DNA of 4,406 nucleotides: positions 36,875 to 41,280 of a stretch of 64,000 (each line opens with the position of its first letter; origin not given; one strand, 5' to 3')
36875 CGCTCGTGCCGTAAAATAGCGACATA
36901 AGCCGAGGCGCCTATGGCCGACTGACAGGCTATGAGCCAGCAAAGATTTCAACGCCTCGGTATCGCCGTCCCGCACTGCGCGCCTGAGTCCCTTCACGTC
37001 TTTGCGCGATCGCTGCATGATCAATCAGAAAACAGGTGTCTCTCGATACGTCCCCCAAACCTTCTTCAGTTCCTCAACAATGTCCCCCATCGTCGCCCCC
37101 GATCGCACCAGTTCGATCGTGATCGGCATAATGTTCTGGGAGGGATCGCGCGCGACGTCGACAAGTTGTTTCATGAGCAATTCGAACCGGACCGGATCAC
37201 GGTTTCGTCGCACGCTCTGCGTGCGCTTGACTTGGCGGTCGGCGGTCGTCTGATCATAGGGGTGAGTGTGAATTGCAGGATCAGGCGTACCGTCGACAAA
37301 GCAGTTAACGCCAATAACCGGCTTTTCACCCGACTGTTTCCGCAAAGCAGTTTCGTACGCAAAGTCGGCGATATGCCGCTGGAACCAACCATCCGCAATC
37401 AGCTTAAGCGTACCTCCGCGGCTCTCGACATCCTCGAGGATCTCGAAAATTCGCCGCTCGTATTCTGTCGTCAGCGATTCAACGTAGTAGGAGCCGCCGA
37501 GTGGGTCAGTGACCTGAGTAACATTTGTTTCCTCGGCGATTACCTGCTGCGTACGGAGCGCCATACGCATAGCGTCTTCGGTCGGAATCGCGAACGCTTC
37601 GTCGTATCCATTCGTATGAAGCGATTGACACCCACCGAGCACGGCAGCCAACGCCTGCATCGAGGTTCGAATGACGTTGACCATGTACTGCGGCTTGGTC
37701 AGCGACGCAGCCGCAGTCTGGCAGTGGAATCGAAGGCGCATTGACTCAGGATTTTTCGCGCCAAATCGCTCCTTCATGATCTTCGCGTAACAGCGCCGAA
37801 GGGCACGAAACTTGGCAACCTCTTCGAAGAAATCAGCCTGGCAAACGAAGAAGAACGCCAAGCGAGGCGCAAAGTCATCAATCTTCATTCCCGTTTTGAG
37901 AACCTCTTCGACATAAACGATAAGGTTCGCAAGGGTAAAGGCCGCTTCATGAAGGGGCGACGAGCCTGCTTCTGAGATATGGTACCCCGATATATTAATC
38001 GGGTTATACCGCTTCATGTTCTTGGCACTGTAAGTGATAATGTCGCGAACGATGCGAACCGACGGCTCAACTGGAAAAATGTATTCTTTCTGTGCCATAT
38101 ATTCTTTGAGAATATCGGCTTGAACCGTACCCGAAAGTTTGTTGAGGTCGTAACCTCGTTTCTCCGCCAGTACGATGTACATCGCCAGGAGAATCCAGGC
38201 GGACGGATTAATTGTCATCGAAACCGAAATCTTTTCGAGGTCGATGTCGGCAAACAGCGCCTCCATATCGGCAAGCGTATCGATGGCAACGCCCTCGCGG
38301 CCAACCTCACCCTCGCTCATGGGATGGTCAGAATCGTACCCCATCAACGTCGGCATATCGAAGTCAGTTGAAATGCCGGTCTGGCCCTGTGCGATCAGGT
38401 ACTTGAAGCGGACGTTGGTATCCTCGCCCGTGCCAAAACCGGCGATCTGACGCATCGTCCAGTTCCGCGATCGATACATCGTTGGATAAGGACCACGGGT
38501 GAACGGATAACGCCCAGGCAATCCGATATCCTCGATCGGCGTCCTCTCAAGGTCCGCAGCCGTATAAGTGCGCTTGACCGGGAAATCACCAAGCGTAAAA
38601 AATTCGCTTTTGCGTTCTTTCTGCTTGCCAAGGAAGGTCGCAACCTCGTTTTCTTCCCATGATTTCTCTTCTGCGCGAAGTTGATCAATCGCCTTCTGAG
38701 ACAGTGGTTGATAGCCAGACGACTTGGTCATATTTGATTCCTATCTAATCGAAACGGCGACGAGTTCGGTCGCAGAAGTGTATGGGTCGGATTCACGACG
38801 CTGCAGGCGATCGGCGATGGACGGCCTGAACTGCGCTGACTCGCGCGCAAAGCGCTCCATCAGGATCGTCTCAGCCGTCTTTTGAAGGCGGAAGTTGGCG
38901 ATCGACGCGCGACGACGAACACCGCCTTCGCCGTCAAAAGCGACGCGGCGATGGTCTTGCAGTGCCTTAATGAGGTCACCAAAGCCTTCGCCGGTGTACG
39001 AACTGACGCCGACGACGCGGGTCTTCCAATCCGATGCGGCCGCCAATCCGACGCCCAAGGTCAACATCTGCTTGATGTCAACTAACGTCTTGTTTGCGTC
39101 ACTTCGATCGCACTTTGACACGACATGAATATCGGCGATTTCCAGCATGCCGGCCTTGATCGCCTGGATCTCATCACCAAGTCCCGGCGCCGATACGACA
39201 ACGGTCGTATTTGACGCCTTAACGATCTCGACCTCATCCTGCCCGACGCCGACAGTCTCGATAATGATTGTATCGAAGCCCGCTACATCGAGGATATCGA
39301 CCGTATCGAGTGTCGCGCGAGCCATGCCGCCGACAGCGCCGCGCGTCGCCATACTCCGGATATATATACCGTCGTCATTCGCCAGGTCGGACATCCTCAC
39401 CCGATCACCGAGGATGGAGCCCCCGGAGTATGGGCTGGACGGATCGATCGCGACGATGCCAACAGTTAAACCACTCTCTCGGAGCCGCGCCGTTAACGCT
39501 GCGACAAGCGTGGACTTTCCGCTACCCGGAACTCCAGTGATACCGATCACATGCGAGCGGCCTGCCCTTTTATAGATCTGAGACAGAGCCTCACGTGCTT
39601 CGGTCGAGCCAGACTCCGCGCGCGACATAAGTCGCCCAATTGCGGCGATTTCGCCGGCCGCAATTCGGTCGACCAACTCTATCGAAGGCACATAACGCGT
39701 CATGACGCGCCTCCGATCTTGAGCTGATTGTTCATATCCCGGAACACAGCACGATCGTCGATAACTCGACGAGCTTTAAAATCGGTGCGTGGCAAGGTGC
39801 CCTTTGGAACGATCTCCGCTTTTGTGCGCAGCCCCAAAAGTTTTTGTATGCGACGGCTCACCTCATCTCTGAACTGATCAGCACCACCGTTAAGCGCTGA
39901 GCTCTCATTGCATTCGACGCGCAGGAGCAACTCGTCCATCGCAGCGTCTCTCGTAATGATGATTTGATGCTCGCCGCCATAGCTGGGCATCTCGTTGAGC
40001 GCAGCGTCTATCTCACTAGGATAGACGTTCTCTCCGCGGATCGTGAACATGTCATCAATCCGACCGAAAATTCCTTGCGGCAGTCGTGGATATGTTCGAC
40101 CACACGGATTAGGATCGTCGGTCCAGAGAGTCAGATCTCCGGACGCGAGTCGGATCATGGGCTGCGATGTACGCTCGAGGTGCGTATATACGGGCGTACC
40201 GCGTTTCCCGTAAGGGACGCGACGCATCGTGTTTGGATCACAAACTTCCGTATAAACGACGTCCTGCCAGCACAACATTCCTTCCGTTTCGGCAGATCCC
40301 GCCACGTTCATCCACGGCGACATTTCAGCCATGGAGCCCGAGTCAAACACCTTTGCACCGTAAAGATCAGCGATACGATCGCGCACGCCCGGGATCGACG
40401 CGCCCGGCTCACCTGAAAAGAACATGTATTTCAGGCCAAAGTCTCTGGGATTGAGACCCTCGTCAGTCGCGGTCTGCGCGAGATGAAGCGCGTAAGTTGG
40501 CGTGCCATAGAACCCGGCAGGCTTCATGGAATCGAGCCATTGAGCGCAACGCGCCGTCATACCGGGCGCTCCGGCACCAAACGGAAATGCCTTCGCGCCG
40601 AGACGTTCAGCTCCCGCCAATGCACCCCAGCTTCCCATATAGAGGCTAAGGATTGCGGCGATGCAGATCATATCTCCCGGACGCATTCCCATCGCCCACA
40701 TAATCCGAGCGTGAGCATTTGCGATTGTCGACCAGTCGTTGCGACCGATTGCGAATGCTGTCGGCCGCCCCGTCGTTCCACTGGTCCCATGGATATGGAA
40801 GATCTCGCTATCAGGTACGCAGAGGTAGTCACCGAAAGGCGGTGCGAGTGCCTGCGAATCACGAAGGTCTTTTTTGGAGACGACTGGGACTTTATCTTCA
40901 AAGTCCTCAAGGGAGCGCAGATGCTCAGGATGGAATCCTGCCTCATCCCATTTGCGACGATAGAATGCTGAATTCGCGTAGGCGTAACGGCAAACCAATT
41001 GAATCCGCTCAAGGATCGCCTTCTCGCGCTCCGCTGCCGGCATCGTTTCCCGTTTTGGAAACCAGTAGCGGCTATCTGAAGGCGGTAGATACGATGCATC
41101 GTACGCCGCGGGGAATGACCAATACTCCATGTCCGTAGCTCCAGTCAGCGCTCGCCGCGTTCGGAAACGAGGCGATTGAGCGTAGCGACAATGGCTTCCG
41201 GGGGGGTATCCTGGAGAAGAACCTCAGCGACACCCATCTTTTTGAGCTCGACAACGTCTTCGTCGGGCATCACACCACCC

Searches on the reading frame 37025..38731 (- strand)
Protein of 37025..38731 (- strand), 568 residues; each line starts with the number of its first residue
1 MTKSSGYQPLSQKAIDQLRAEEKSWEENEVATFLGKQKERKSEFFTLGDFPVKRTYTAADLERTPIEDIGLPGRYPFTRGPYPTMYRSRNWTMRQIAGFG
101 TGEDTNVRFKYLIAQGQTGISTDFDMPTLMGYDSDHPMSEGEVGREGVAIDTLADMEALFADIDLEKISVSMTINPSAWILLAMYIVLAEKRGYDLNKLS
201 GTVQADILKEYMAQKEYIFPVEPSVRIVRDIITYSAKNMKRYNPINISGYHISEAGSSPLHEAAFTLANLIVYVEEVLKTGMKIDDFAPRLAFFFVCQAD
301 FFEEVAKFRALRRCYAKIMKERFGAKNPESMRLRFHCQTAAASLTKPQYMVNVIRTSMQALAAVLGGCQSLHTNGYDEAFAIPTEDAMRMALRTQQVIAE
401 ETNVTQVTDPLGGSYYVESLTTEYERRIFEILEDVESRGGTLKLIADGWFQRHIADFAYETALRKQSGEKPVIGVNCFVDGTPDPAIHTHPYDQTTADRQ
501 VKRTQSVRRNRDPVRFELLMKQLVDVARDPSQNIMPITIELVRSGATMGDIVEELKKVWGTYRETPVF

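Call 12: search_protein_families(library=pfam, proteins=[window:37025-38731:-], max_evalue=0.001)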
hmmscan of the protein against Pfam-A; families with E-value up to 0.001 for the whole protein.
window:37025-38731:- (568 aa): 1 family
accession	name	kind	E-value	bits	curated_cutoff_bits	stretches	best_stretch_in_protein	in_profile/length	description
PF01642.28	MM_CoA_mutase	-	3.6e-202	672.9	22.1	1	46-560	2-512/512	Methylmalonyl-CoA mutase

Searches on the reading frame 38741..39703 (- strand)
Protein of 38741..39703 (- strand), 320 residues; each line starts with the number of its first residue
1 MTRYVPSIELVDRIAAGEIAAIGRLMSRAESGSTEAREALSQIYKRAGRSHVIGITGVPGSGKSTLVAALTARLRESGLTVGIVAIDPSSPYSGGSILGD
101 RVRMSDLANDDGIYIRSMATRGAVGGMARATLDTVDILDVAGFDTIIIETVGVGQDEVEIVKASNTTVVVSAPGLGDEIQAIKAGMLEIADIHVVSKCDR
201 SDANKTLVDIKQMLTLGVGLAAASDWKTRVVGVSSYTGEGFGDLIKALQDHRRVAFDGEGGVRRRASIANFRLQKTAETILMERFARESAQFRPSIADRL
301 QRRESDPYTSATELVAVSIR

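Call 12: search_protein_families(library=pfam, proteins=[window:38741-39703:-], max_evalue=0.001)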
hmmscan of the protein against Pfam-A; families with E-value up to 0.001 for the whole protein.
window:38741-39703:- (320 aa): 16 families
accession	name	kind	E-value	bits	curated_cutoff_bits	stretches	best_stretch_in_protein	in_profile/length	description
PF03308.22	MeaB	-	1.4e-83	280.5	23.1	1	24-285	3-268/273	Methylmalonyl Co-A mutase-associated GTPase MeaB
PF13191.12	AAA_16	-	2e-06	28.9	32.6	1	34-84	6-58/167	AAA ATPase domain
PF03029.23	ATP_bind_1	-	6.2e-06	26.6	27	1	55-90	1-36/240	Conserved hypothetical ATP binding protein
PF02492.25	cobW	-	6.8e-06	26.2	20.7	1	52-211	2-166/180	CobW/HypB/UreG, nucleotide-binding domain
PF20720.3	nSTAND3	-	0.00016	21.8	27.2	1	39-81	6-48/155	Novel STAND NTPase 3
PF03266.21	NTPase_1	-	0.00022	21.5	23.9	1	53-82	2-31/168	NTPase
PF01935.23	DUF87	-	0.00037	21.1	23.2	1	53-106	26-80/220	Helicase HerA, central domain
PF13401.12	AAA_22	-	0.00043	21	27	0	52-100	7-53/130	AAA domain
PF00009.33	GTP_EFTU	-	0.00043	20.3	26.5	0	186-251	119-185/188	Elongation factor Tu GTP binding domain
PF00005.33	ABC_tran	-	0.00049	21.2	25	0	49-87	10-45/137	ABC transporter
PF00448.28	SRP54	-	0.00049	20.2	22.7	0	52-89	3-40/196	SRP54-type protein, GTPase domain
PF13238.12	AAA_18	-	0.00057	20.8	29.4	0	53-82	1-25/128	AAA domain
PF01656.29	CbiA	-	0.00074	19.9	25.4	1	60-209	9-54/125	CobQ/CobB/MinD/ParA nucleotide binding domain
PF03205.20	MobB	-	0.00077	19.8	26.6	0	52-84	1-33/133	Molybdopterin guanine dinucleotide synthesis protein B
PF13604.12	AAA_30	-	0.00077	19.7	27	0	49-85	17-53/191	AAA domain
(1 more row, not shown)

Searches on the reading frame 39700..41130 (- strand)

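Call 13: search_protein_families(library=pfam, proteins=[window:39700-41130:-], max_evalue=0.001)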
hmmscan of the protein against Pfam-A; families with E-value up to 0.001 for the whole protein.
window:39700-41130:- (476 aa): 2 families
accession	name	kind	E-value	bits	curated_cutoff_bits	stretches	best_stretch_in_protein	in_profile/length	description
PF14535.12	AMP-binding_C_2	-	5.2e-23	81.6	25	1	366-460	1-96/96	AMP-binding enzyme C-terminal domain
PF00501.34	AMP-binding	-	6.3e-09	35.6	29.9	1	109-311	163-370/384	AMP-binding enzyme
